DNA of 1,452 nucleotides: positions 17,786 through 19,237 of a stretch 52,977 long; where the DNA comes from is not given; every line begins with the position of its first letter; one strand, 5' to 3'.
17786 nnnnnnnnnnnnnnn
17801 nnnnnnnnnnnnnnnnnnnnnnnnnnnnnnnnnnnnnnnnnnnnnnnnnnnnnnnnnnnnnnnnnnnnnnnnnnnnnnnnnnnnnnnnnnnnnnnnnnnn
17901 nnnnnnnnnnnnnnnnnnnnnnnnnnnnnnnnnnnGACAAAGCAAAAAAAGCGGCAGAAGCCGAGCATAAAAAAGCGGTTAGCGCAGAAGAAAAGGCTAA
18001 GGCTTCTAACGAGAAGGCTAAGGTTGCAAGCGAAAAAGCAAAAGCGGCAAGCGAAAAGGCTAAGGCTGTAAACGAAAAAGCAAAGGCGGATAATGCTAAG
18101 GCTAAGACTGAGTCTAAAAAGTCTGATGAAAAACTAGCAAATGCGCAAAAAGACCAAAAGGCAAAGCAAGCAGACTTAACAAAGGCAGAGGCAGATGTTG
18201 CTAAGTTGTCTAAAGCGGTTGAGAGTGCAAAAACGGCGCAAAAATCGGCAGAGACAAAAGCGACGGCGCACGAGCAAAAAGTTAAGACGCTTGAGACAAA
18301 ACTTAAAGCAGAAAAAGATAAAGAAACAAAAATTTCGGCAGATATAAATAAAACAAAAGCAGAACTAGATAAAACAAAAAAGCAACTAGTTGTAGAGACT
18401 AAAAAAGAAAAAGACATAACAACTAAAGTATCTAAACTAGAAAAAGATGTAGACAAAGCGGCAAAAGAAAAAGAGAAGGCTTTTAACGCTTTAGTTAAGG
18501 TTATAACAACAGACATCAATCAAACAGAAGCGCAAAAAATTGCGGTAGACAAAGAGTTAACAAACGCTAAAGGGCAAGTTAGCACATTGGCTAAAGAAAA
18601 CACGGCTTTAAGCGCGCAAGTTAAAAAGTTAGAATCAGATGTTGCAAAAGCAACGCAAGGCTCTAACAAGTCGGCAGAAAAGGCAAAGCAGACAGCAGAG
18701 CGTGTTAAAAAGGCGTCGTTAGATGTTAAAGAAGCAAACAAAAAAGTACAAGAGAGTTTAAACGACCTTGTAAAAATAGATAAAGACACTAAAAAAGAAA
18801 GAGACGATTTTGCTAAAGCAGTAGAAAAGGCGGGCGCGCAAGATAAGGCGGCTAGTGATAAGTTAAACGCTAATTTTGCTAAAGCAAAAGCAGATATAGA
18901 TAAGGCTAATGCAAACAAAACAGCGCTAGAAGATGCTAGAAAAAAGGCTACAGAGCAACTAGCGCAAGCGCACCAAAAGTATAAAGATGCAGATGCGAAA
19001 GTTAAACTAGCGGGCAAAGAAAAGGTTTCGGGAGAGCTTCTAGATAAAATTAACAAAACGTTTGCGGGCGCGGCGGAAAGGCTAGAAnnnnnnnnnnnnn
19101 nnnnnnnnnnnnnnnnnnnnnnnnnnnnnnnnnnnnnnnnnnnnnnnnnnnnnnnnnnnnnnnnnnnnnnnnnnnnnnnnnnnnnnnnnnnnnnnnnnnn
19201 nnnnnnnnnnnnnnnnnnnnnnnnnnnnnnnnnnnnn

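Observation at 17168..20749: uL5 carries an approximately 1015-residue N-terminal Lys/Ala/Glu-rich extension (1193 aa total)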

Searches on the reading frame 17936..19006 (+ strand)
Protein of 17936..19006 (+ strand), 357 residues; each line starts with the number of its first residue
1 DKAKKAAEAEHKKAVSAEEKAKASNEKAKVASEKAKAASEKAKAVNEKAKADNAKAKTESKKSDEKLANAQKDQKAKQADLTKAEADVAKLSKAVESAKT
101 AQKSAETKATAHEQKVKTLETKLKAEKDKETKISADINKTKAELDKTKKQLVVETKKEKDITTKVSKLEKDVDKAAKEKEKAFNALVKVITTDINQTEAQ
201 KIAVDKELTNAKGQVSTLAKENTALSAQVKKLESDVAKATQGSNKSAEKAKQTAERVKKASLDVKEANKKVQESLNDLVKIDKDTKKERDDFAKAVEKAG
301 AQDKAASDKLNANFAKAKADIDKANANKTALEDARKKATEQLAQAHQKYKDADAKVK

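Call 89: predict_structure(protein=window:17936-19006:+)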
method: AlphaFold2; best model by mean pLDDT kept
length: 357 residues; sequences in the alignment: 1
mean_pLDDT: 84.0   pTM: 0.40
mean pLDDT of the five models: 84.0, 81.6, 78.1, 76.0, 72.0
residues with pLDDT >= 90: 70; 70-90: 266; 50-70: 19; < 50: 2
segments of 3 or more residues with pLDDT < 50: none
pLDDT, mean of each block of 10 residues (from residue 1): 84 84 84 82 78 63 67 82 85 86 85 90 91 92 92 90 90 85 82 80 83 85 85 78 66 84 87 86 84 83 85 89 90 91 92 89
secondary structure, 60 per line:
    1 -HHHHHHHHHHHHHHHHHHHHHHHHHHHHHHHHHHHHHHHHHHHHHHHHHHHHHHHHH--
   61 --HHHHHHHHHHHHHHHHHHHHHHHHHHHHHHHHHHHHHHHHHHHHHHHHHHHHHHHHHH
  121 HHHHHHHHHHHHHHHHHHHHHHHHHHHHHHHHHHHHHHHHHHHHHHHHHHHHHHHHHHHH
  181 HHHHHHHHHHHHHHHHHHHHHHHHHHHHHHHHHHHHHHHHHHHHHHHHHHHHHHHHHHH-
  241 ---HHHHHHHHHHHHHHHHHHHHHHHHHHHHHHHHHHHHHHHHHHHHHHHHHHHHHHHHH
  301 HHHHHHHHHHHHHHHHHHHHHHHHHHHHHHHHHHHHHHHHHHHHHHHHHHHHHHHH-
elements in order: H2-58 H63-239 H244-356

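Call 91: fold_search(model_id=the predicted structure, library=pdb)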
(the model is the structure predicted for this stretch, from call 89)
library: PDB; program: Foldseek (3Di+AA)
matches with E <= 10: 114; with E <= 0.001: 0
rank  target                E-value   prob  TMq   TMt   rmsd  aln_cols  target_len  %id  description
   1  2ch7_A                8.0e-02  1.00  0.38  0.42   7.0       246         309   17  Crystal structure of the cytoplasmic domain of a bacterial chemoreceptor from Thermotoga maritima (released 2006-04-18)
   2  6ixf_B                2.5e-01  0.38  0.14  0.20  38.0       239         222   10  Crystal structure of SeMet apo SH3BP5 (P41) (released 2019-03-20)
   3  5nnv_C                2.7e-01  0.99  0.41  0.54   6.4       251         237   18  Structure of a Bacillus subtilis Smc coiled coil middle fragment (released 2017-06-21)
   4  6h2x                  3.2e-01  0.51  0.19  0.19  14.2       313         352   12  MukB coiled-coil elbow from E. coli (released 2019-03-06)
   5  6ixf_A                4.3e-01  0.69  0.20  0.30  34.5       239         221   12  Crystal structure of SeMet apo SH3BP5 (P41) (released 2019-03-20)
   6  2ch7_B                4.5e-01  0.94  0.34  0.38   7.8       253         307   16  Crystal structure of the cytoplasmic domain of a bacterial chemoreceptor from Thermotoga maritima (released 2006-04-18)
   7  5nnv_A                4.5e-01  0.69  0.27  0.36   9.9       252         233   17  Structure of a Bacillus subtilis Smc coiled coil middle fragment (released 2017-06-21)
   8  8auw_C                7.1e-01  0.72  0.20  0.38  49.2       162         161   13  Cryo-EM structure of human BIRC6 in complex with SMAC. (released 2023-02-15)
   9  6jx6_C                7.9e-01  0.63  0.19  0.39  49.9       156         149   13  Tetrameric form of Smac (released 2019-12-04)
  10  6jx6_A                7.9e-01  0.63  0.19  0.38  51.5       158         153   13  Tetrameric form of Smac (released 2019-12-04)
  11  7zr1_C                8.3e-01  0.12  0.18  0.10  52.0       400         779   15  Chaetomium thermophilum Mre11-Rad50-Nbs1 complex bound to ATPyS (composite structure) (released 2023-01-11)
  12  6ixv_C                8.8e-01  0.21  0.16  0.23  33.6       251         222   12  Crystal structure of SH3BP5-Rab11a (released 2019-03-20)
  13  3g67_B                9.2e-01  0.80  0.28  0.43   8.5       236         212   12  Crystal Structure of a Soluble Chemoreceptor from Thermotoga maritima (released 2009-07-28)
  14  6ixv_D                9.7e-01  0.18  0.14  0.20  39.0       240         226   10  Crystal structure of SH3BP5-Rab11a (released 2019-03-20)
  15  6ixv_A                1.0e+00  0.35  0.21  0.31  33.2       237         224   16  Crystal structure of SH3BP5-Rab11a (released 2019-03-20)
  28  5nnv_D                2.2e+00  0.63  0.39  0.51   7.2       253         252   17  Structure of a Bacillus subtilis Smc coiled coil middle fragment (released 2017-06-21)
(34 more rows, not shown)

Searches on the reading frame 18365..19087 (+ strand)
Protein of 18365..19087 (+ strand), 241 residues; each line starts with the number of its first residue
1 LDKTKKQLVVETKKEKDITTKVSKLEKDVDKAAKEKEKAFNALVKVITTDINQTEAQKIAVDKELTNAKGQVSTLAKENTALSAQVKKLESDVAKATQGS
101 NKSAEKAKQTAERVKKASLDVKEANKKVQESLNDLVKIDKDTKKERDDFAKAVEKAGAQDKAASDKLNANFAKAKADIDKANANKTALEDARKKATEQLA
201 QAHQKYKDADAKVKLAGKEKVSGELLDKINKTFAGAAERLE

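Call 88: find_homologous_proteins(query=window:18365-19087:+, max_evalue=0.001)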
Query window:18365-19087:+: 2009 candidates shared short words with the query, none scored E <= 0.001.
